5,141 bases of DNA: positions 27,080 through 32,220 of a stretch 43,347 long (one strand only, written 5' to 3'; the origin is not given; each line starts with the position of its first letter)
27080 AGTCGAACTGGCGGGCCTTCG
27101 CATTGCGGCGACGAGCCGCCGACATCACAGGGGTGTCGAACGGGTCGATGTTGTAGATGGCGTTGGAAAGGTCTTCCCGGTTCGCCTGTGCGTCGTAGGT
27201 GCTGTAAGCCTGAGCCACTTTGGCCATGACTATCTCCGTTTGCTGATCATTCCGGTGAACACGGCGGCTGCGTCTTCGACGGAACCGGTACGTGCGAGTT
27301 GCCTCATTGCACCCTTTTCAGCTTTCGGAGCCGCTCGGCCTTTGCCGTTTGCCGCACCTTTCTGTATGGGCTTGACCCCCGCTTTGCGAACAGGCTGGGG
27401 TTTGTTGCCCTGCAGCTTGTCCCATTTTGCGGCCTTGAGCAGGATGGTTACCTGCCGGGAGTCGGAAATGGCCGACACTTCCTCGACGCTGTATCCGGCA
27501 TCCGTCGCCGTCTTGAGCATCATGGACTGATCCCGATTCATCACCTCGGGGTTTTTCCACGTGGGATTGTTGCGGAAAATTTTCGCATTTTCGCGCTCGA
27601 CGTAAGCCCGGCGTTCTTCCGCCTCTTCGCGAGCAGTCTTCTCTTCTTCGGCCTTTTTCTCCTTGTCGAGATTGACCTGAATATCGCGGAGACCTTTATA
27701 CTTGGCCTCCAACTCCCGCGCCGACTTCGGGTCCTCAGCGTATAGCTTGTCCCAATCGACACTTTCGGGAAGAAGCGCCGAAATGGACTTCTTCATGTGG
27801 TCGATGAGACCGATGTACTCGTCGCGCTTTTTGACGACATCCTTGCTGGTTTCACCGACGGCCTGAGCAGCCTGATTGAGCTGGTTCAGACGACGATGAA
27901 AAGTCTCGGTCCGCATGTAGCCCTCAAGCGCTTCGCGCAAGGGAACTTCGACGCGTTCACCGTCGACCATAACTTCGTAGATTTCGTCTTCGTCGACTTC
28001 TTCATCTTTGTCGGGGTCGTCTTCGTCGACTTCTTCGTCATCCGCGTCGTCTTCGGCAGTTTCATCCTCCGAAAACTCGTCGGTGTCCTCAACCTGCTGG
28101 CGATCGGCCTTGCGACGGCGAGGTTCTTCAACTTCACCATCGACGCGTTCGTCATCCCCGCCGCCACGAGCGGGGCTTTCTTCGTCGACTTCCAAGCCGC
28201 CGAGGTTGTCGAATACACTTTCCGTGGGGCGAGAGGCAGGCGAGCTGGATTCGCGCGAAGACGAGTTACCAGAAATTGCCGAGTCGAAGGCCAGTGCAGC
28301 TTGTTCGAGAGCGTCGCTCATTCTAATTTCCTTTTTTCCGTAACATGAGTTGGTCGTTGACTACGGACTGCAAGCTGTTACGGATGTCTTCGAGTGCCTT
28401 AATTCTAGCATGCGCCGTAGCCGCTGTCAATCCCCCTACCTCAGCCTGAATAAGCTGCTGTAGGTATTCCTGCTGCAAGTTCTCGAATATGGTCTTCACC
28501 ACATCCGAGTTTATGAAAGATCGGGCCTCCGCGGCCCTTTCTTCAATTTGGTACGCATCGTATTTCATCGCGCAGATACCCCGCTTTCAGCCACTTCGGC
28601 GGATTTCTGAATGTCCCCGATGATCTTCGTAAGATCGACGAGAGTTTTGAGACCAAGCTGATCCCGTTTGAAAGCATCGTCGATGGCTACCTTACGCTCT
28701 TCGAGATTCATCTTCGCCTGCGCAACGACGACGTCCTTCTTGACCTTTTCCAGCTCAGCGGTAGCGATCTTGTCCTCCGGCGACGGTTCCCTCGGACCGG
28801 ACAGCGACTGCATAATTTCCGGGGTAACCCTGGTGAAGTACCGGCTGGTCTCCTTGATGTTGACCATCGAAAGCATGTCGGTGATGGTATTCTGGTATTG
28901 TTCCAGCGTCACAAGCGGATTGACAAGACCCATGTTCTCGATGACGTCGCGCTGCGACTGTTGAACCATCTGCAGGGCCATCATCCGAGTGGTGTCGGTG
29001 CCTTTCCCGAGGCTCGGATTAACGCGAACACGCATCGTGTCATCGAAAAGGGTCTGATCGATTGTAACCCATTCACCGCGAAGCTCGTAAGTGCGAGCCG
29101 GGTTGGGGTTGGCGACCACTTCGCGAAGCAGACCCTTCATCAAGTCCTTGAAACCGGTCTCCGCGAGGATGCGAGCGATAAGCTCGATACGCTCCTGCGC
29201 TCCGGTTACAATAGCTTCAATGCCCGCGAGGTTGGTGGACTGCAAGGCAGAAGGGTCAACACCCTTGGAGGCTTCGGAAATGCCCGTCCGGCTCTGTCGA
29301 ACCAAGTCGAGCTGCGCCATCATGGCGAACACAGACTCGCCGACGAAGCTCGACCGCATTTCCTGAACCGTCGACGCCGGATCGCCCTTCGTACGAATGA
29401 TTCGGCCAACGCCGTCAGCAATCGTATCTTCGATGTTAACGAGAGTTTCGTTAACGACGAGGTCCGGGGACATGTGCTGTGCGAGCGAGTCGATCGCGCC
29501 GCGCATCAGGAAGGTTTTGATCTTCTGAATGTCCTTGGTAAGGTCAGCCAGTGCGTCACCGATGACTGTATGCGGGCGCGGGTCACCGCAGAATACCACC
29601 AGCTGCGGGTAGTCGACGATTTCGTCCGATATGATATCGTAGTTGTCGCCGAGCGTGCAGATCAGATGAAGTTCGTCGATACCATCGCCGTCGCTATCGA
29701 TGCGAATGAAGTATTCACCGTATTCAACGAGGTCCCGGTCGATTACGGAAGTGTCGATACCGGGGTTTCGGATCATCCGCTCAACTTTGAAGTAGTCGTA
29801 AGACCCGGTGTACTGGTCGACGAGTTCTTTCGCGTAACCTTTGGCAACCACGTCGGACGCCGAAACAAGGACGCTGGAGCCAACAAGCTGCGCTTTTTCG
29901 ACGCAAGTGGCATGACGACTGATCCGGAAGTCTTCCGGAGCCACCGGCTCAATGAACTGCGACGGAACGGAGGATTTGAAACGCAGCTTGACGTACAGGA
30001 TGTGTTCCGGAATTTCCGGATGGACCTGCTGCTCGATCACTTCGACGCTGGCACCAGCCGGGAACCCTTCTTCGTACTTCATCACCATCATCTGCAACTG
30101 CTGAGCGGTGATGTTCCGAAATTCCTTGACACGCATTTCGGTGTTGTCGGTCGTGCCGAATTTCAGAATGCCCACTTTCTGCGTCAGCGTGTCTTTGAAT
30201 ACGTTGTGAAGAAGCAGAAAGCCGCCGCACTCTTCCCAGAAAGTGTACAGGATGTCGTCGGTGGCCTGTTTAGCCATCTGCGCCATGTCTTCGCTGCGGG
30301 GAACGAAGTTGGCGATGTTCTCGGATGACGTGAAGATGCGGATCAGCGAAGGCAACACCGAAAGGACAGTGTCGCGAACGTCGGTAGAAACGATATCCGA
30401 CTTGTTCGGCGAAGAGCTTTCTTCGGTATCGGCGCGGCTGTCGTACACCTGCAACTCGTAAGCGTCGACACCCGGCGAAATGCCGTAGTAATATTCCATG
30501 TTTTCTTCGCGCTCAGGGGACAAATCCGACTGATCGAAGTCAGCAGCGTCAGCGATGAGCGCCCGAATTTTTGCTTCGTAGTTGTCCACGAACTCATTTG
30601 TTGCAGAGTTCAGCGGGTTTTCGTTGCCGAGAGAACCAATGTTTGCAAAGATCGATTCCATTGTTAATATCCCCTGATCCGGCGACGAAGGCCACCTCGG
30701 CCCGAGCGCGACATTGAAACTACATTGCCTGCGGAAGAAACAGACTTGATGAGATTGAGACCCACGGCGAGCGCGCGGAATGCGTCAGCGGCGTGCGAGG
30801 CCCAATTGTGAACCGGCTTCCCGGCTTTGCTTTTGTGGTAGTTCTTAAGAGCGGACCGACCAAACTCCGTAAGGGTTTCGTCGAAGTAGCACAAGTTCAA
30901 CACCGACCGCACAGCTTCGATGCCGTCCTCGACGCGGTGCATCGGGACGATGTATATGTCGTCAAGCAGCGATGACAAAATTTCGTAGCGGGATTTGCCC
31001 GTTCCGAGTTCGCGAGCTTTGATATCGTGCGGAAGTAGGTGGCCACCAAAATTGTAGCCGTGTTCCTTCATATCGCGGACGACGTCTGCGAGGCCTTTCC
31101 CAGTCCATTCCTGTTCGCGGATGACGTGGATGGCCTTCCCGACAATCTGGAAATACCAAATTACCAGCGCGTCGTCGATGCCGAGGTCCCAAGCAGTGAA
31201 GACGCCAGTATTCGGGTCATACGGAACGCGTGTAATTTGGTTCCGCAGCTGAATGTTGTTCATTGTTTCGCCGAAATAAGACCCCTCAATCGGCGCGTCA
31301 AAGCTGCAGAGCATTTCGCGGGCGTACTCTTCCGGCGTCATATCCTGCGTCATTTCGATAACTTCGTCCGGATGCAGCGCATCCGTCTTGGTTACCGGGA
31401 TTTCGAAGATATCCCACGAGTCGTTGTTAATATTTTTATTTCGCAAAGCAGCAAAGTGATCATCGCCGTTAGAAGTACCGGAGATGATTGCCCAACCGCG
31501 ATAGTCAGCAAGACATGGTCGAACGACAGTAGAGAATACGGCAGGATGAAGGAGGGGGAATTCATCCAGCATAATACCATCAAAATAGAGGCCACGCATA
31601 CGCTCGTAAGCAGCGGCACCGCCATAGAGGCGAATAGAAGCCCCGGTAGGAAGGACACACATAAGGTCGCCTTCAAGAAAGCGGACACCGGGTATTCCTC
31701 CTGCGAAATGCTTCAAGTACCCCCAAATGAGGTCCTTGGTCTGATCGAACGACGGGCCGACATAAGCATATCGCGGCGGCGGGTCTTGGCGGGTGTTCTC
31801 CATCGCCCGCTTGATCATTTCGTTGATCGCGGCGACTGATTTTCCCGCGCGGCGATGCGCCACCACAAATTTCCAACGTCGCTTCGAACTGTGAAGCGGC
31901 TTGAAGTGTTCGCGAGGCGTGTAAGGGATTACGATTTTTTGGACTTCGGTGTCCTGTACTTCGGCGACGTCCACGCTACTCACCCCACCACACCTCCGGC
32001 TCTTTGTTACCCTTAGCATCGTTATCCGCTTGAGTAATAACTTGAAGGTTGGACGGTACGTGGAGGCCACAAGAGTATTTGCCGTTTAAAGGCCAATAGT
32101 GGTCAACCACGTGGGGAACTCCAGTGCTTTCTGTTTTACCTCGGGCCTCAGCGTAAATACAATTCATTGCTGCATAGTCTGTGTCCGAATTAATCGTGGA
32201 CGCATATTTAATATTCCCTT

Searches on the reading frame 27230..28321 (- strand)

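Call 83: search_protein_families(library=phrogs, proteins=[window:27230-28321:-], max_evalue=0.0001)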
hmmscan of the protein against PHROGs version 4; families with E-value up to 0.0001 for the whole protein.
window:27230-28321:- (363 aa): 2 families
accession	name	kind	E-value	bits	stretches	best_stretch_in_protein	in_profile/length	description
phrog_3927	-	head and packaging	4.3e-51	175.5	1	53-356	40-339/342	head scaffolding protein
phrog_9013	-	head and packaging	2.7e-11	44.4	1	52-342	68-349/365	head scaffolding protein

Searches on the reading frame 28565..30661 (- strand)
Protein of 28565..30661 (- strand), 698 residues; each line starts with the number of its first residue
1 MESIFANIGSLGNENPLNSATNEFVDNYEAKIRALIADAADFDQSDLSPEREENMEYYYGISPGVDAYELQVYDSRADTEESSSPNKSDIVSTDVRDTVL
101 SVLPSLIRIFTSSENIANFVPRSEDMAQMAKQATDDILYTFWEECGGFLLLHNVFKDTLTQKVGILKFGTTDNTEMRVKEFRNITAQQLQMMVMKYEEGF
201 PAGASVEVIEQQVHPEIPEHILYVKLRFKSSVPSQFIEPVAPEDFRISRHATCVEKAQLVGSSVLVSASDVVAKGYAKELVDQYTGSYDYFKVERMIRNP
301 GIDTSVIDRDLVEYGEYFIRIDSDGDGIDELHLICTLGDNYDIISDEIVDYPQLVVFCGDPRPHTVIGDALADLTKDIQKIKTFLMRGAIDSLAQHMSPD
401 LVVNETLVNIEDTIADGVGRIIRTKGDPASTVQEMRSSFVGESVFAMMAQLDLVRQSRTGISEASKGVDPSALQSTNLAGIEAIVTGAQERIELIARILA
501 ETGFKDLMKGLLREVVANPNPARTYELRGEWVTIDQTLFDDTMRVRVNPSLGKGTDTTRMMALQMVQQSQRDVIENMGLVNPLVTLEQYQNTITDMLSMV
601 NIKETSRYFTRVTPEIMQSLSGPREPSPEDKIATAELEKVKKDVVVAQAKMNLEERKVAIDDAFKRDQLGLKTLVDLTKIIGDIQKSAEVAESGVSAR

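Call 83: search_protein_families(library=phrogs, proteins=[window:28565-30661:-], max_evalue=0.0001)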
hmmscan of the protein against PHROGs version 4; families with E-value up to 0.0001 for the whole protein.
window:28565-30661:- (698 aa): 2 families
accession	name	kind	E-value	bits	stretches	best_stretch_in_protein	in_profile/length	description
phrog_1216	-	head and packaging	5.1e-107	360.2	1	33-679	21-669/714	portal protein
phrog_332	-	connector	2.6e-05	23.8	0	357-457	265-365/560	head-tail adaptor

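Call 95: search_dna_similar(query=window:28565-30661:-, collection=phages, mode=protein, max_rows=40, max_evalue=1e-20)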
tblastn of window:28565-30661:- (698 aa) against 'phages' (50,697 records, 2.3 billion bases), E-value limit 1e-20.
Records with a match: 160; places in all: 162; records where one place covers at least 80% of the query: 145.
Best place of each record, by identity: <60% 160.
By first word of the organism name: Pseudomonas 105; Vibrio 16; Sulfitobacter 7; Caudoviricetes 6; Rhizobium 5; Escherichia 3; Ochrobactrum 2; Microcystis 2; Phage 2; Bruynoghevirus 2; and 10 more.
By host as written in the record: Pseudomonas aeruginosa 39; - 21; Pseudomonas aeruginosa PAO1 16; Pseudomonas sp. 7; Sulfitobacter sp. CB2047 6; Pseudomonas aeruginosa strain PAO1 deltafliF 4; Vibrio parahaemolyticus 4; Pseudomonas fluorescens 3; and 51 more.
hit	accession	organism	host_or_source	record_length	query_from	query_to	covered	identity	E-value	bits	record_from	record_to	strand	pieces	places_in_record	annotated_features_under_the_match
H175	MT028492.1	Ochrobactrum phage vB_OspP_OH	Ochrobactrum sp. POC9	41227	1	690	99%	38.0%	5e-125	416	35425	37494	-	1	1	portal protein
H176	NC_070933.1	Ochrobactrum phage vB_OspP_OH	Ochrobactrum sp. POC9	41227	1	690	99%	38.0%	5e-125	416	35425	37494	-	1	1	portal protein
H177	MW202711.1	Caudoviricetes sp.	Manatee Spring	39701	28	680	94%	35.7%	5e-118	395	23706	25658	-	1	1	head to tail connecting protein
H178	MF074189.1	Sinorhizobium phage phiM5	Sinorhizobium meliloti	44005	32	692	95%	33.6%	2e-101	347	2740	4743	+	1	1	portal protein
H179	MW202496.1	Caudoviricetes sp.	Manatee Spring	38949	28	614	84%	36.4%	4e-112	378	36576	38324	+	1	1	head to tail connecting protein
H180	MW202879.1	Caudoviricetes sp.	Manatee Spring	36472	36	680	92%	32.8%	1e-92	321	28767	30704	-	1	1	head to tail connecting protein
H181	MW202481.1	Caudoviricetes sp.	Manatee Spring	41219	25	680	94%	29.2%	2e-73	265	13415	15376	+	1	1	head to tail connecting protein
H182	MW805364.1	Octadecabacter Antarctic DB virus 2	Octadecabacter sp. strain IceBac 430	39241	32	698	96%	28.4%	5e-64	237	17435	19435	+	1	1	portal protein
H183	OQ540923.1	Microcystis phage MJing1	Microcystis sp.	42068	86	680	85%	30.7%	5e-74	266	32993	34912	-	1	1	hypothetical protein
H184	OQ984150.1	Phage C72C1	-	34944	23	615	85%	30.7%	9e-73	263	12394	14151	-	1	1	portal protein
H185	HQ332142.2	Sulfitobacter phage pCB2047-A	Sulfitobacter sp. CB2047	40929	46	689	92%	28.2%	1e-49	194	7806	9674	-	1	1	portal protein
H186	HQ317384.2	Sulfitobacter phage pCB2047-C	Sulfitobacter sp. CB2047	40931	46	689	92%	28.2%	1e-49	194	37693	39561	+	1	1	portal protein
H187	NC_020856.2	Sulfitobacter phage pCB2047-C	Sulfitobacter sp. CB2047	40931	46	689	92%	28.2%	1e-49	194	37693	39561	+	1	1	portal protein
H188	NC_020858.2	Sulfitobacter phage pCB2047-A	Sulfitobacter sp. CB2047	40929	46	689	92%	28.2%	1e-49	194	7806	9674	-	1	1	portal protein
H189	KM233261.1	Sulfitobacter phage NYA-2014a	Sulfitobacter sp. CB2047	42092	46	689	92%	28.2%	1e-49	194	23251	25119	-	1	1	putative portal protein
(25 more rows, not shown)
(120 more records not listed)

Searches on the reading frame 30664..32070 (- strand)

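Call 83: search_protein_families(library=phrogs, proteins=[window:30664-32070:-], max_evalue=0.0001)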
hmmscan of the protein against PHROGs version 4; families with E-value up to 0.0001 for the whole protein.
window:30664-32070:- (468 aa): 2 families
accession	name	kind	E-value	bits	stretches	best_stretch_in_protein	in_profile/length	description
phrog_2472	-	unknown function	8.2e-29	102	1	242-439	97-309/324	-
phrog_2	-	head and packaging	5.6e-27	95.8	1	45-436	260-589/807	terminase large subunit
